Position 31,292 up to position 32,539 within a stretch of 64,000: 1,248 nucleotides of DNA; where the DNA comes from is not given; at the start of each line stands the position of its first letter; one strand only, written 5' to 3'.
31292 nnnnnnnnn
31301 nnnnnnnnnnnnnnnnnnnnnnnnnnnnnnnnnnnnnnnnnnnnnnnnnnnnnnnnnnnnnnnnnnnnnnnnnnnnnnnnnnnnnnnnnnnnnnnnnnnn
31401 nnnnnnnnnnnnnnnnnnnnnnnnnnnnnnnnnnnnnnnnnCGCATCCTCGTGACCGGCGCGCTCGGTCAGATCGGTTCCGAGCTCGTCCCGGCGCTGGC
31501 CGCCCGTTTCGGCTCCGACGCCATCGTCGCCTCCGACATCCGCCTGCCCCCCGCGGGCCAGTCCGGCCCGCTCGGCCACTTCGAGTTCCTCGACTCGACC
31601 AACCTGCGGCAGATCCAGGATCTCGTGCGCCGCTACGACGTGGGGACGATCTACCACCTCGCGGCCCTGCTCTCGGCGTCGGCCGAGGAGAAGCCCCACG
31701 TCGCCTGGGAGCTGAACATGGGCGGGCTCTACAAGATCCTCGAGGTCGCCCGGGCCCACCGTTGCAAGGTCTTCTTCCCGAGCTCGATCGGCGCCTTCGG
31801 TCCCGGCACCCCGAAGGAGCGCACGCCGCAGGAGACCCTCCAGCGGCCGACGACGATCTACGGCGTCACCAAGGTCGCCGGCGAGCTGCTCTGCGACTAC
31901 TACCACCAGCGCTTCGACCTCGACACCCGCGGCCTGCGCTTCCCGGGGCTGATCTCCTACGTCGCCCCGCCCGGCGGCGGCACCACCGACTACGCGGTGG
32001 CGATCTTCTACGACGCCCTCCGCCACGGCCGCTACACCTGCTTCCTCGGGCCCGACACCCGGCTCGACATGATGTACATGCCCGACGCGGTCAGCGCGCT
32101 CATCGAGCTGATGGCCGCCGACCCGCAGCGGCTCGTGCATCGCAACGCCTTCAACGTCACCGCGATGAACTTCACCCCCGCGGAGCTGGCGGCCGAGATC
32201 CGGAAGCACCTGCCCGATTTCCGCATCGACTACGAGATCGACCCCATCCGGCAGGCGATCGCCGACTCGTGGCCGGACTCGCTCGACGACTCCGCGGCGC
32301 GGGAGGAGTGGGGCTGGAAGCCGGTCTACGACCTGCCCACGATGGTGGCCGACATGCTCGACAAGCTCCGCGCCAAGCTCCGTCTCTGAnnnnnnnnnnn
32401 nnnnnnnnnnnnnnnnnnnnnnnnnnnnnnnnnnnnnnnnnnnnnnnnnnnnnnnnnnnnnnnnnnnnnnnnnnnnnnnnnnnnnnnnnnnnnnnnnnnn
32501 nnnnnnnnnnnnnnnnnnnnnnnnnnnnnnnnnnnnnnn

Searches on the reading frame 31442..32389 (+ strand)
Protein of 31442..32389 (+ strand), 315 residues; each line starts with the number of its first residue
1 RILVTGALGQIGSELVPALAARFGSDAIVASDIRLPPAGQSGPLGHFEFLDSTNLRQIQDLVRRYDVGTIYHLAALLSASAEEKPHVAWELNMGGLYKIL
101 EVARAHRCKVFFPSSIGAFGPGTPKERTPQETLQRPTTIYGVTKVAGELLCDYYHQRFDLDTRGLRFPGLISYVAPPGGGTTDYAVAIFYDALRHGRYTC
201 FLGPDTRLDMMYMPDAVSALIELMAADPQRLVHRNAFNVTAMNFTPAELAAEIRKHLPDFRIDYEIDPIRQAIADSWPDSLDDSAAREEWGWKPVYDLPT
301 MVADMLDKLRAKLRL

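Call 22: search_protein_families(library=pfam, proteins=[window:31442-32389:+], max_evalue=0.001)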
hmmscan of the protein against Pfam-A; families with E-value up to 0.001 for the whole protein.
window:31442-32389:+ (315 aa): 5 families
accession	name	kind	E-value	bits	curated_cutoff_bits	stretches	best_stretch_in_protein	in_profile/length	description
PF01370.27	Epimerase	-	7.5e-28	98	20.9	1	2-239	1-239/240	NAD dependent epimerase/dehydratase family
PF16363.11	GDP_Man_Dehyd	-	1.1e-18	68.2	27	1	3-305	1-332/332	GDP-mannose 4,6 dehydratase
PF04321.23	RmlD_sub_bind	-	1.5e-11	44.4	27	1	1-151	2-136/287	RmlD substrate binding domain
PF07993.18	NAD_binding_4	-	3.9e-06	26.6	20.1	1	66-211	88-249/258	Male sterility protein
PF02719.21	Polysacc_synt_2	-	4.7e-06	26.4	20.2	0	53-111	64-123/293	Polysaccharide biosynthesis protein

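Call 49: search_protein_families(library=ncbifam, proteins=[window:31442-32389:+], max_evalue=0.00001)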
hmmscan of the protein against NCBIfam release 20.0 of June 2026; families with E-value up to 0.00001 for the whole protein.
window:31442-32389:+ (315 aa): 8 families
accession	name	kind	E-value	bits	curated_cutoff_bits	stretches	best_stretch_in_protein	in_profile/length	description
NF043036.1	ErythonDh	equivalog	1.5e-30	106.5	325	1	1-288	2-300/321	D-erythronate dehydrogenase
TIGR02197.1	heptose_epim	equivalog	1.9e-12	47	274.6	1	2-167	1-167/316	ADP-glyceromanno-heptose 6-epimerase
TIGR01214.1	rmlD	equivalog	9.1e-10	38.1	224.05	1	1-153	1-137/285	dTDP-4-dehydrorhamnose reductase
NF041293.1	G6PDh_Azf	equivalog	1e-08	34.9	400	1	2-170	5-182/252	NAD-dependent glucose-6-phosphate dehydrogenase Azf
TIGR01179.1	galE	equivalog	1.7e-08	33.7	262.3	1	1-166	1-172/332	UDP-glucose 4-epimerase GalE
TIGR01181.1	dTDP_gluc_dehyt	equivalog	7.5e-08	31.8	365.1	1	1-162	1-173/321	dTDP-glucose 4,6-dehydratase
TIGR01746.1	Thioester-redct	subfamily_domain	2.8e-07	30.1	213.35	0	59-280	81-303/371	thioester reductase domain-containing protein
NF011728.1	PRK15181.1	equivalog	6.7e-06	25.3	760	0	65-240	89-264/348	Vi polysaccharide biosynthesis UDP-N-acetylglucosaminuronic acid C-4 epimerase TviC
